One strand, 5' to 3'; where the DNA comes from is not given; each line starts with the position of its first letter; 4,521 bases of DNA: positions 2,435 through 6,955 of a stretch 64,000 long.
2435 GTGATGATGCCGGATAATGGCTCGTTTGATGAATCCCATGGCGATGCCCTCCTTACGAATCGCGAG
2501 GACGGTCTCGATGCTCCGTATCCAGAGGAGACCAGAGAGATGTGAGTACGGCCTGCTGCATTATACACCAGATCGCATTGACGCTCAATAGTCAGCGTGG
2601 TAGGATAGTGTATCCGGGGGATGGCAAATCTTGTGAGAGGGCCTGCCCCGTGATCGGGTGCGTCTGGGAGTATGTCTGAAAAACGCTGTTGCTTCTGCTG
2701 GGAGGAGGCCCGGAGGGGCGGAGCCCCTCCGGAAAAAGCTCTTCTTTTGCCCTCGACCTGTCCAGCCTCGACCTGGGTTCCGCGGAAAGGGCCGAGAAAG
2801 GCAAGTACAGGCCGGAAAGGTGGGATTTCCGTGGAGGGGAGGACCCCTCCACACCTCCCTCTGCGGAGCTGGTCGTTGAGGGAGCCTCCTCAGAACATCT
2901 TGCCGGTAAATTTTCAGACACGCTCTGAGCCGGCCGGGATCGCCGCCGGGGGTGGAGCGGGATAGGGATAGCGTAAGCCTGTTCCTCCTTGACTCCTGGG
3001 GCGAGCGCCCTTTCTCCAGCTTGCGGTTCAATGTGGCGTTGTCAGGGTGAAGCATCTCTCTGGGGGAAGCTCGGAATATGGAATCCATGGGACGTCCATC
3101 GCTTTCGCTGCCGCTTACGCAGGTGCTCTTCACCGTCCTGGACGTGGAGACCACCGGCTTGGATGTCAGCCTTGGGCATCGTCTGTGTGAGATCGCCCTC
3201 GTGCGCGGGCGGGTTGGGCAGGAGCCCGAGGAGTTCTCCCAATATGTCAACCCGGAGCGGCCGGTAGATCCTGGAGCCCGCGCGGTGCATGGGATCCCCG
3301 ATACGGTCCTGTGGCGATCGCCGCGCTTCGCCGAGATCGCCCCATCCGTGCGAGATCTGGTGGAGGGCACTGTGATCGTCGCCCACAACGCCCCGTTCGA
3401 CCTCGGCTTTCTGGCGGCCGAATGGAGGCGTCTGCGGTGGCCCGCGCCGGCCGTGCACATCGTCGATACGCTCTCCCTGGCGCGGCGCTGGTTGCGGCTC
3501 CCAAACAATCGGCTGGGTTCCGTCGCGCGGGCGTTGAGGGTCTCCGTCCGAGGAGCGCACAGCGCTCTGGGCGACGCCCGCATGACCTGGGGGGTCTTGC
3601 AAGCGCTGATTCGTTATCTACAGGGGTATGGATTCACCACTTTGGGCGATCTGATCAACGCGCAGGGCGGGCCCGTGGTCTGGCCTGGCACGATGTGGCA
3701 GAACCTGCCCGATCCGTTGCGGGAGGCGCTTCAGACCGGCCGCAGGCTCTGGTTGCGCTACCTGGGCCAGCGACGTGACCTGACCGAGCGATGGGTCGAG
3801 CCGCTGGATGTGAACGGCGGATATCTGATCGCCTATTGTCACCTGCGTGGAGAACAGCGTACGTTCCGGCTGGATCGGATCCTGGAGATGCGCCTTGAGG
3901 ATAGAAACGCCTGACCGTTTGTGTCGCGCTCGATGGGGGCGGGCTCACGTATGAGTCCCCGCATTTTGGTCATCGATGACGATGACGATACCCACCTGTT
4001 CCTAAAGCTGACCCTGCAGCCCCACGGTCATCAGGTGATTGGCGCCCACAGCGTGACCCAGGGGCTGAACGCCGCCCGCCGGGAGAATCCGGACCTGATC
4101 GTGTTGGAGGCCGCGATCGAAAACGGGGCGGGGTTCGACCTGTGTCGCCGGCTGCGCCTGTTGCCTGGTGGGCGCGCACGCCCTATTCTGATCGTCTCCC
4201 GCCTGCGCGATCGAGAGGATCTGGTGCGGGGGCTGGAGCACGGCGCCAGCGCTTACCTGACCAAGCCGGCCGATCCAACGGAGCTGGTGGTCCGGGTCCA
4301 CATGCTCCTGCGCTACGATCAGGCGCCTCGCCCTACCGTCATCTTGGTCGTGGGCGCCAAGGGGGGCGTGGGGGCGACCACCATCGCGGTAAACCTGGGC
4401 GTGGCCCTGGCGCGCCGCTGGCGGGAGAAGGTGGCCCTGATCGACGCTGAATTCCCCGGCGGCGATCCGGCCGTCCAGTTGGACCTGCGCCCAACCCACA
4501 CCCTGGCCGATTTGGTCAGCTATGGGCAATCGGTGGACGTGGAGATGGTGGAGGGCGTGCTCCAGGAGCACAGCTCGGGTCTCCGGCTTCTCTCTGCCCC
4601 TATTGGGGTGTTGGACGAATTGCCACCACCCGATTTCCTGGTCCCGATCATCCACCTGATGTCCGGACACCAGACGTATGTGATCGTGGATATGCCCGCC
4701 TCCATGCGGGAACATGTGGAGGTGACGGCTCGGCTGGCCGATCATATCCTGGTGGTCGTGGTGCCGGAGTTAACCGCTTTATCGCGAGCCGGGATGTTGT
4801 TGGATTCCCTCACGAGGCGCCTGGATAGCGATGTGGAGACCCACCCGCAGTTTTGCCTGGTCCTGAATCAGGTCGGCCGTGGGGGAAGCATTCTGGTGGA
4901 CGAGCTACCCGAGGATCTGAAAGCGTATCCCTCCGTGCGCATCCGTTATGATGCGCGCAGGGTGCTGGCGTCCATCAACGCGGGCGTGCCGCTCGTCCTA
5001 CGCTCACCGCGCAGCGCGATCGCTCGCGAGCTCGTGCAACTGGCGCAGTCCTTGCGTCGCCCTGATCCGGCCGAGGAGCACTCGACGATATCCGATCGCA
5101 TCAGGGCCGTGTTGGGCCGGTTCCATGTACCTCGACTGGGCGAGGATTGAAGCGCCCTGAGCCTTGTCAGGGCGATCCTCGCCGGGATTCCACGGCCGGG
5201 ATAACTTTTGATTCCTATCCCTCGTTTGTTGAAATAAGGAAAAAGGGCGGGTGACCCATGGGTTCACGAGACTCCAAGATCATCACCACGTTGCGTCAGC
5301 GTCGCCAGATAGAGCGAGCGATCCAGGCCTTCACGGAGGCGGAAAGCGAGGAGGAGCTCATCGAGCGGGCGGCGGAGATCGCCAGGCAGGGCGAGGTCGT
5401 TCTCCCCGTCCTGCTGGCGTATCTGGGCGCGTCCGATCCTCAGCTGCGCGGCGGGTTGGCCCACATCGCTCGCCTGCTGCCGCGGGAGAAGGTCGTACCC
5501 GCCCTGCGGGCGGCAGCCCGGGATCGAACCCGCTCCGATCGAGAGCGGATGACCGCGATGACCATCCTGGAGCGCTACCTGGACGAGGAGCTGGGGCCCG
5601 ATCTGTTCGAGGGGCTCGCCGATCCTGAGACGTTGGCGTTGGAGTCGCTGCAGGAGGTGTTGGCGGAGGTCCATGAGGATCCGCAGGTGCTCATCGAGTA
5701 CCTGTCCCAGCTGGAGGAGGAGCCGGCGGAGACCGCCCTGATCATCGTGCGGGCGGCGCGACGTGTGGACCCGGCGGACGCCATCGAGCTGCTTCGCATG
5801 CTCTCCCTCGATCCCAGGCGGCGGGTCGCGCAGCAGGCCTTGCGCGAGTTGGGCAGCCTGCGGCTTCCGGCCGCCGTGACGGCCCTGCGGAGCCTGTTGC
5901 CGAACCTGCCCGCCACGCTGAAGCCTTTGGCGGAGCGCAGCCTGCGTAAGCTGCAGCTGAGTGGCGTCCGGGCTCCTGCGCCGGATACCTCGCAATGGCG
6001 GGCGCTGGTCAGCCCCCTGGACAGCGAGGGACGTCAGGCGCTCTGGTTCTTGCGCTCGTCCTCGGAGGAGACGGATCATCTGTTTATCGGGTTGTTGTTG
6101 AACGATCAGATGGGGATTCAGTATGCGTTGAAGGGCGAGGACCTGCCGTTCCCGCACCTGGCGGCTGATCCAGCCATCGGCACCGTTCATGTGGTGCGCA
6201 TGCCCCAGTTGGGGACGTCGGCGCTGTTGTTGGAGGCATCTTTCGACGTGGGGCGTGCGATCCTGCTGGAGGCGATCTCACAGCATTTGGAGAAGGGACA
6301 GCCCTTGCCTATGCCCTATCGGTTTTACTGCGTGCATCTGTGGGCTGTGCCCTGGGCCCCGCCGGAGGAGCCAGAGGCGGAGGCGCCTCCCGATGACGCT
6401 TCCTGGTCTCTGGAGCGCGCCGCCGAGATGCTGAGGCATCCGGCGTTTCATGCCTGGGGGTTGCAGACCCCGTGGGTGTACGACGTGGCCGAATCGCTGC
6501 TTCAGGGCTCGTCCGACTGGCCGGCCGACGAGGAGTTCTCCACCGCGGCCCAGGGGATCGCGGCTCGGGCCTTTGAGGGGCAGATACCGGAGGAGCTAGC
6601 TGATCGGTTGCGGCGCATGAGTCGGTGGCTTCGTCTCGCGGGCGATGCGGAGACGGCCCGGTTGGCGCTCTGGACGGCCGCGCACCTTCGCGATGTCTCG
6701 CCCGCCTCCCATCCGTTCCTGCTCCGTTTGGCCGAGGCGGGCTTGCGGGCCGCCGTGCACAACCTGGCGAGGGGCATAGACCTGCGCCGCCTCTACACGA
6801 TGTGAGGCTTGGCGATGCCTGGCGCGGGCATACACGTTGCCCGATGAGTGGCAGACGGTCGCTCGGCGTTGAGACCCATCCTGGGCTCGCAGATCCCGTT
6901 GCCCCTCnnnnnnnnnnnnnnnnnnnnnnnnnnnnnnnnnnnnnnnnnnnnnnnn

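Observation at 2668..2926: Family-1 element: about 240-260-bp MITE-like repeat with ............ terminal inverted repeats, at least four copies in 64 kb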

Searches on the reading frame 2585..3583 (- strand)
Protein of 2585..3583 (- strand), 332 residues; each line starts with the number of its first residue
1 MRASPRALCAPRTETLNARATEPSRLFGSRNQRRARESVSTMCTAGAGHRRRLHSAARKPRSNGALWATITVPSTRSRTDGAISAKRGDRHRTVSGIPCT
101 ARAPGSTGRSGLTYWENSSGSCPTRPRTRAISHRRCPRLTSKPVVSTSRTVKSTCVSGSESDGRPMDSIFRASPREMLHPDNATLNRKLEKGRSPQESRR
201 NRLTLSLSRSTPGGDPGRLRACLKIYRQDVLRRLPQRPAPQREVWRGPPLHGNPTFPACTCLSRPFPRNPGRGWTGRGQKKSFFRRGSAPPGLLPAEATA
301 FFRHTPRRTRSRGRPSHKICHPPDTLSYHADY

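Call 16: search_protein_families(library=pfam, proteins=[window:2585-3583:-])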
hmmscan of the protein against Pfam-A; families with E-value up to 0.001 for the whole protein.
window:2585-3583:- (332 aa): 0 families

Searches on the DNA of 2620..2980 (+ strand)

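Call 44: search_dna_similar(query=window:2660-2935:+, collection=plasmids, mode=distant, max_evalue=10, max_rows=20)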
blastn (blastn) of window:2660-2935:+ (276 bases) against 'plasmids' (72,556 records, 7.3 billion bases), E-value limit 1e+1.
Records with a match: 97; places in all: 97; records where one place covers at least 80% of the query: 0.
Best place of each record, by identity: 95-99% 96; 90-95% 1.
By first word of the organism name: Pseudomonas 93; Arthrobacter 1; Methylorubrum 1; Rhodococcus 1; Stutzerimonas 1.
By predicted mobility (MOB-suite, as given by PLSDB): non-mobilizable 77; conjugative 19; mobilizable 1.
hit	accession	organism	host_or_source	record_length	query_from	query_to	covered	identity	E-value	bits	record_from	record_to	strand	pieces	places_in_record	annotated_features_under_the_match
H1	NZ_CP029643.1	Arthrobacter dokdonellae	Singel cell,environmental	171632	28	53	9%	92.3%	3e+0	39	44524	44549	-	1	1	mobF: MobF family relaxase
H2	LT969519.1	Pseudomonas aeruginosa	-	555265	95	118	9%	95.8%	3e+0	40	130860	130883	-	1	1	hypothetical protein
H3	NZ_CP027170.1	Pseudomonas paraeruginosa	-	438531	95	118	9%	95.8%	3e+0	40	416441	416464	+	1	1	DUF551 domain-containing protein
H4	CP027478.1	Pseudomonas koreensis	Cultured bacterium isolated from ...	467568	95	118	9%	95.8%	3e+0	40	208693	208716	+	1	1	DUF551 domain-containing protein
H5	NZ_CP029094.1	Pseudomonas paraeruginosa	-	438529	95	118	9%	95.8%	3e+0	40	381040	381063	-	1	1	DUF551 domain-containing protein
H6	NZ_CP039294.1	Pseudomonas aeruginosa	Homo sapiens,blood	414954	95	118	9%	95.8%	3e+0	40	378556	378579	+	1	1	DUF551 domain-containing protein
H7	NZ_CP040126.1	Pseudomonas aeruginosa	Homo sapiens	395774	95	118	9%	95.8%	3e+0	40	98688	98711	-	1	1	DUF551 domain-containing protein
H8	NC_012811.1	Methylorubrum extorquens AM1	-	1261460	93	116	9%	95.8%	3e+0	40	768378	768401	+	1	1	none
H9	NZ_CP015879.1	Pseudomonas citronellolis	monosample,sludge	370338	95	118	9%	95.8%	3e+0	40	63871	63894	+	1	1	DUF551 domain-containing protein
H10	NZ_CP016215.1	Pseudomonas aeruginosa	Homo sapiens,sputum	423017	95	118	9%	95.8%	3e+0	40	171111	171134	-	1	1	DUF551 domain-containing protein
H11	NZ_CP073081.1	Pseudomonas aeruginosa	Homo sapiens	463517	95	118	9%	95.8%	3e+0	40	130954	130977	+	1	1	DUF551 domain-containing protein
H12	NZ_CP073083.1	Pseudomonas aeruginosa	Homo sapiens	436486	95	118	9%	95.8%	3e+0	40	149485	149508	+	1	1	DUF551 domain-containing protein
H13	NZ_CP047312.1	Pseudomonas putida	whole organism,soil sample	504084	95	118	9%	95.8%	3e+0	40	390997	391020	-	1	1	DUF551 domain-containing protein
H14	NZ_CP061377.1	Pseudomonas aeruginosa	Homo sapiens,urine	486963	95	118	9%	95.8%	3e+0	40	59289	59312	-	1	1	DUF551 domain-containing protein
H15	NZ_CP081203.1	Pseudomonas aeruginosa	Severely burned patient,burn wound,burn ...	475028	95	118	9%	95.8%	3e+0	40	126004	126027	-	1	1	DUF551 domain-containing protein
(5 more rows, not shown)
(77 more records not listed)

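Call 78: search_rna_families(source=window, start=2620, end=2980, threshold=evalue, max_evalue=1)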
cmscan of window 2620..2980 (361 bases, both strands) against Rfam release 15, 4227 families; matches with E-value up to 1: 2.
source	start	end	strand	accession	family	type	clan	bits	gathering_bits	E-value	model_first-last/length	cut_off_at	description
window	2796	2869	-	RF02923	HTH-XRE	Cis-reg;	-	17.9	49.8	0.62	1-78/78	no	HTH-XRE RNA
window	2703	2806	-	RF01660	ceN88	Gene; snRNA; snoRNA; HACA-box;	-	16.4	40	0.51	1-140/140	no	Nematode snoRNA ceN88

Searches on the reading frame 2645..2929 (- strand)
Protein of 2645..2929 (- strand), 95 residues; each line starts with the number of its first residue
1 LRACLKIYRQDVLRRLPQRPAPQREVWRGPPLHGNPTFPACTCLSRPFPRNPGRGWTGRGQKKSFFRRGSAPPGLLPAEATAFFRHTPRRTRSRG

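Call 47: find_homologous_proteins(query=A3, max_evalue=0.001)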
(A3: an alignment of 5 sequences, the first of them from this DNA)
Query A3 (5 sequences): 8000 candidates shared short words with the query, none scored E <= 0.001.
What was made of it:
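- Tried and rejected: I searched 5.8 billion proteins with MITE-frame peptides and got no hits (call 47).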

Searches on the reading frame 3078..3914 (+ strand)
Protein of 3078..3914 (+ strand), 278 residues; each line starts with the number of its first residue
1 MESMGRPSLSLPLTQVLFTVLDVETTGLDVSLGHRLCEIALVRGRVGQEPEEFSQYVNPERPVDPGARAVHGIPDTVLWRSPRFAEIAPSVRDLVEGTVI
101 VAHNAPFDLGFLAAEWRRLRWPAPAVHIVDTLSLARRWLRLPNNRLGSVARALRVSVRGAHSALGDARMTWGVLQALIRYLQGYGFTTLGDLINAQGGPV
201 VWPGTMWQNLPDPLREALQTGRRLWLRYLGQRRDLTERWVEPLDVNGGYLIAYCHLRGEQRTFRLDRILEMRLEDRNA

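Call 16: search_protein_families(library=pfam, proteins=[window:3078-3914:+])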
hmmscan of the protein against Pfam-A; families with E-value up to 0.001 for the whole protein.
window:3078-3914:+ (278 aa): 2 families
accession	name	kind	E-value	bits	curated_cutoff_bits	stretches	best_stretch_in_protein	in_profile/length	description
PF00929.31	RNase_T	-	4.8e-29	102.5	24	1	20-172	2-162/164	Exonuclease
PF13280.12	WYL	-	2.7e-13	50.1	21.8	1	213-272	5-69/70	WYL domain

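Call 20: find_encoding_contigs(protein=window:3078-3914:+, flank=10000, max_places=6)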
Protein window:3078-3914:+ (278 aa): no gene with exactly this product is on record in the collection.

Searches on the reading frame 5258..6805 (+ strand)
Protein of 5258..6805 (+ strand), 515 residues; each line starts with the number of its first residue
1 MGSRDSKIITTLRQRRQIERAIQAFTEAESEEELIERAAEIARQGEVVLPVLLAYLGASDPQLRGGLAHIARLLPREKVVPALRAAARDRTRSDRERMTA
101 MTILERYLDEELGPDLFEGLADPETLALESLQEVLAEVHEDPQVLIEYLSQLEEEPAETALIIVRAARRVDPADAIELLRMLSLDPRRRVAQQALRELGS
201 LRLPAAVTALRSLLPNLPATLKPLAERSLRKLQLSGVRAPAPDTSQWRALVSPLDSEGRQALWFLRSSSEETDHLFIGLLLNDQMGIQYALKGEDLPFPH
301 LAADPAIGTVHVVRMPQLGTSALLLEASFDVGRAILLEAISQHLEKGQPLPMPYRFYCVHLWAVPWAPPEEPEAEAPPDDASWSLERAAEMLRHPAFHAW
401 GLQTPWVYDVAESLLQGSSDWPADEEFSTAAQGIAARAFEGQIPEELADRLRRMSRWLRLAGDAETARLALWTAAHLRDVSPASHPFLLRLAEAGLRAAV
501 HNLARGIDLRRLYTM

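Call 22: find_encoding_contigs(protein=window:5258-6805:+, flank=10000, max_places=6)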
Protein window:5258-6805:+ (515 aa): no gene with exactly this product is on record in the collection.
